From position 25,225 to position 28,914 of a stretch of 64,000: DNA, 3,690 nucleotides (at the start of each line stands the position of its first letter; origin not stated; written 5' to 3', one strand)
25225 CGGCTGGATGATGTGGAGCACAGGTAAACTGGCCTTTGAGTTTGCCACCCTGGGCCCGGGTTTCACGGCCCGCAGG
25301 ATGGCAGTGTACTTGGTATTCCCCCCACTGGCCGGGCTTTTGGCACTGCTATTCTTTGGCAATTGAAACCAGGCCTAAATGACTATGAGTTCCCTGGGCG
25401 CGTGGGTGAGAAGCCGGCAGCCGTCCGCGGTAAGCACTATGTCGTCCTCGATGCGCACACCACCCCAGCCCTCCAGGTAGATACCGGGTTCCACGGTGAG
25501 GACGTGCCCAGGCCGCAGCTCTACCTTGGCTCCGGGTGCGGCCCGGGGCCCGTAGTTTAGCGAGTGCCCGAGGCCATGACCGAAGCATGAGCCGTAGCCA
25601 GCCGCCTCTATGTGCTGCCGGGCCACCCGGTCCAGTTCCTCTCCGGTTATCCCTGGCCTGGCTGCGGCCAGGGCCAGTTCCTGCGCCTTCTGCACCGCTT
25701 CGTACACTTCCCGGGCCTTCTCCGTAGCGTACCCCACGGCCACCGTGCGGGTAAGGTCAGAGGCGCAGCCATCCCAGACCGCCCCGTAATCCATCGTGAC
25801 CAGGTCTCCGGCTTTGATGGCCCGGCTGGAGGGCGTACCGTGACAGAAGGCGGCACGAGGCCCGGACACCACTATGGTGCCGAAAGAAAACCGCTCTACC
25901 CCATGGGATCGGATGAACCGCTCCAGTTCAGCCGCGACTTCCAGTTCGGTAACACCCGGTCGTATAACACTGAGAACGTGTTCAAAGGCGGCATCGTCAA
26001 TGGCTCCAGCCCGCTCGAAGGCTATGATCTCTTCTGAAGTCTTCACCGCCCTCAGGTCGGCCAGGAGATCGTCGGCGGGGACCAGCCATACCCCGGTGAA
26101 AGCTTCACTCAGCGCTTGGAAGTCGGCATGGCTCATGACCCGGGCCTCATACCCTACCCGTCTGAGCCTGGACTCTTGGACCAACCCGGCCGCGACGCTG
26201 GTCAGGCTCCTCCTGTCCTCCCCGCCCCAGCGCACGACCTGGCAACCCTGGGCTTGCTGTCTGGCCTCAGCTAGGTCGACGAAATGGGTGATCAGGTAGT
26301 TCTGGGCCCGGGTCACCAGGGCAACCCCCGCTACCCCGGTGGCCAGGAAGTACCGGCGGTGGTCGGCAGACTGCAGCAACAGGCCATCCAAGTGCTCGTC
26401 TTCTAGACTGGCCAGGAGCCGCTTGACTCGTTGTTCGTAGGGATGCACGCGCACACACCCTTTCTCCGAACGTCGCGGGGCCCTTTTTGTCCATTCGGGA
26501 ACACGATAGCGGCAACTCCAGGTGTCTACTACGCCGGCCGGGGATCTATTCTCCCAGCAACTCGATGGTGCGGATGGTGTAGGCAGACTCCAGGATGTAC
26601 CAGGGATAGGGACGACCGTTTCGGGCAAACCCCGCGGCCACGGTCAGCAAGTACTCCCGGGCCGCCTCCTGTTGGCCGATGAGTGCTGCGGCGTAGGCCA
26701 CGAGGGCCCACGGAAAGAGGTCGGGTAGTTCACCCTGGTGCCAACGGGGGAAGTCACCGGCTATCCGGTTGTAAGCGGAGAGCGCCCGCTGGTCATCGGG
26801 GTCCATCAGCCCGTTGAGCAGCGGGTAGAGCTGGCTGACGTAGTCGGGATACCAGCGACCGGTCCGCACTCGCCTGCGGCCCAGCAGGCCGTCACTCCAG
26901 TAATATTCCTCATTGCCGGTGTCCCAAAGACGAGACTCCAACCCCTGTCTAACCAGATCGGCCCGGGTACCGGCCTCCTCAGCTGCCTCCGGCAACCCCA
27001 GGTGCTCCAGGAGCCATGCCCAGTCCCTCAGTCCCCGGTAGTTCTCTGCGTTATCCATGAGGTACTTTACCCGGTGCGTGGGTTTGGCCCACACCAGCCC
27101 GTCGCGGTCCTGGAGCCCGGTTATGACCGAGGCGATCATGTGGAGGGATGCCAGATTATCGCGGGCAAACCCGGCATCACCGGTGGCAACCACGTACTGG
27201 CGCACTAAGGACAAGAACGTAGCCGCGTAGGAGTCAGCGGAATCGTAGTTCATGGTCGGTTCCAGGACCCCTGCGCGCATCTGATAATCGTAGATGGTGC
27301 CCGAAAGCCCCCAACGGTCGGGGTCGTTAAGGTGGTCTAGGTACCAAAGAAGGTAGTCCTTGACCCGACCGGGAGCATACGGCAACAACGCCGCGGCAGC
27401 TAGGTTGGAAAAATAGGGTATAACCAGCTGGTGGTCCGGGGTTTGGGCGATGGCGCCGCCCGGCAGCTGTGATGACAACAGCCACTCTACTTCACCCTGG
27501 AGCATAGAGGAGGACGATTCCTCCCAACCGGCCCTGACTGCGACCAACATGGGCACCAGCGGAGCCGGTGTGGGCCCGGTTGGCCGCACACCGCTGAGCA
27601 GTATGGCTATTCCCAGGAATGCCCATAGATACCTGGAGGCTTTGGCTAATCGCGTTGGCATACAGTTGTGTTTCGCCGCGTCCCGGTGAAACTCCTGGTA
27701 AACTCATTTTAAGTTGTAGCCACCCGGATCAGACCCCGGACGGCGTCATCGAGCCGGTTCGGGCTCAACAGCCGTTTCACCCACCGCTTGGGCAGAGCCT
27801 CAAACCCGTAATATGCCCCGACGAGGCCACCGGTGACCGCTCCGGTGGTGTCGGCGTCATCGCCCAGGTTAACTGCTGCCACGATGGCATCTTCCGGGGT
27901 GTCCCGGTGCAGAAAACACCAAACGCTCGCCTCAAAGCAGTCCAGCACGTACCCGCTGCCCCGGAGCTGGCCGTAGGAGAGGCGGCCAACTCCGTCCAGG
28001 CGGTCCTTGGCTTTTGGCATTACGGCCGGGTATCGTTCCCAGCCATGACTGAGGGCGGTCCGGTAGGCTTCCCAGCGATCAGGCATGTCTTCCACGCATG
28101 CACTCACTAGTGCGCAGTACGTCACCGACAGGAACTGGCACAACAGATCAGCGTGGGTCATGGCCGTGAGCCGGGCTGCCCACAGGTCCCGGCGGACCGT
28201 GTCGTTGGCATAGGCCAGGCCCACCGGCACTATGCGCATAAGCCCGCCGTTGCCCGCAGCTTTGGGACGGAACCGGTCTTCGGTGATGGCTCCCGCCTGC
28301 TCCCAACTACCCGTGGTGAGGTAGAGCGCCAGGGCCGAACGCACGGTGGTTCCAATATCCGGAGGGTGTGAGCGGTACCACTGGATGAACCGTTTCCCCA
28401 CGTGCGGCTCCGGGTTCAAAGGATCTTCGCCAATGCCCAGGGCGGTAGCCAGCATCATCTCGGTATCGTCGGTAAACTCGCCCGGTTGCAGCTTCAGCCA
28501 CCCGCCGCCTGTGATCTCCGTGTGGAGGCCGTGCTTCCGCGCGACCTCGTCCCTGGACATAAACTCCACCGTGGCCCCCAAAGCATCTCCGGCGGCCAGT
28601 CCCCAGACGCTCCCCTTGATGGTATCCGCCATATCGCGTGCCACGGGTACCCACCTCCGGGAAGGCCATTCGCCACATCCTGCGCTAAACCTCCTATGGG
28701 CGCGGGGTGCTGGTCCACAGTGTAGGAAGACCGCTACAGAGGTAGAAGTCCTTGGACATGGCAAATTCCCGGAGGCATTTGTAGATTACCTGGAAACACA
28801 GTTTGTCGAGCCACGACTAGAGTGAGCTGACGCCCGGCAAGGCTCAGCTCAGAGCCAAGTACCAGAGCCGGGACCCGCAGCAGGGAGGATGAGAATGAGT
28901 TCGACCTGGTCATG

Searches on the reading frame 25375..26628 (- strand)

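Call 29: search_protein_families(library=pfam, proteins=[window:25375-26628:-], max_evalue=0.001)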
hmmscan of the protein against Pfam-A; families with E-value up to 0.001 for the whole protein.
window:25375-26628:- (417 aa): 2 families
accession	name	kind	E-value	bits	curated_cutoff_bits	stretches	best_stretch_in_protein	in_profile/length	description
PF00557.29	Peptidase_M24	-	5.3e-66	222.8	23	1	204-401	3-208/208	Metallopeptidase family M24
PF01321.24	Creatinase_N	-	5.3e-18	66.2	22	1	67-195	1-128/128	Creatinase/Prolidase N-terminal domain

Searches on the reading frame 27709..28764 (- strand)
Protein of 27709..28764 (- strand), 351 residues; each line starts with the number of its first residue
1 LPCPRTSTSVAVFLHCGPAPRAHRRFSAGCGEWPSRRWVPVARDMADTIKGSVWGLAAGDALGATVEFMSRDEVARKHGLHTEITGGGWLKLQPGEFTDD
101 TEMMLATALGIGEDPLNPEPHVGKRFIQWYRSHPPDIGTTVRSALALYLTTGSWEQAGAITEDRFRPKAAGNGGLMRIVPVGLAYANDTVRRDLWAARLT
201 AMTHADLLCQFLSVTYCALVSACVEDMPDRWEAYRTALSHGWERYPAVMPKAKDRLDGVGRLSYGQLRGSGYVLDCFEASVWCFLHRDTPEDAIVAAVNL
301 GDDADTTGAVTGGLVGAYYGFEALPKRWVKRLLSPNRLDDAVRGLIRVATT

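Call 29: search_protein_families(library=pfam, proteins=[window:27709-28764:-], max_evalue=0.001)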
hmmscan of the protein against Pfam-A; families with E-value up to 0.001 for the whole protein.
window:27709-28764:- (351 aa): 1 family
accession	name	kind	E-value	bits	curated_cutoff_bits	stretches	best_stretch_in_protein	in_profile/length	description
PF03747.19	ADP_ribosyl_GH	-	5.1e-71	240.1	26.2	1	51-327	1-287/287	ADP-ribosylglycohydrolase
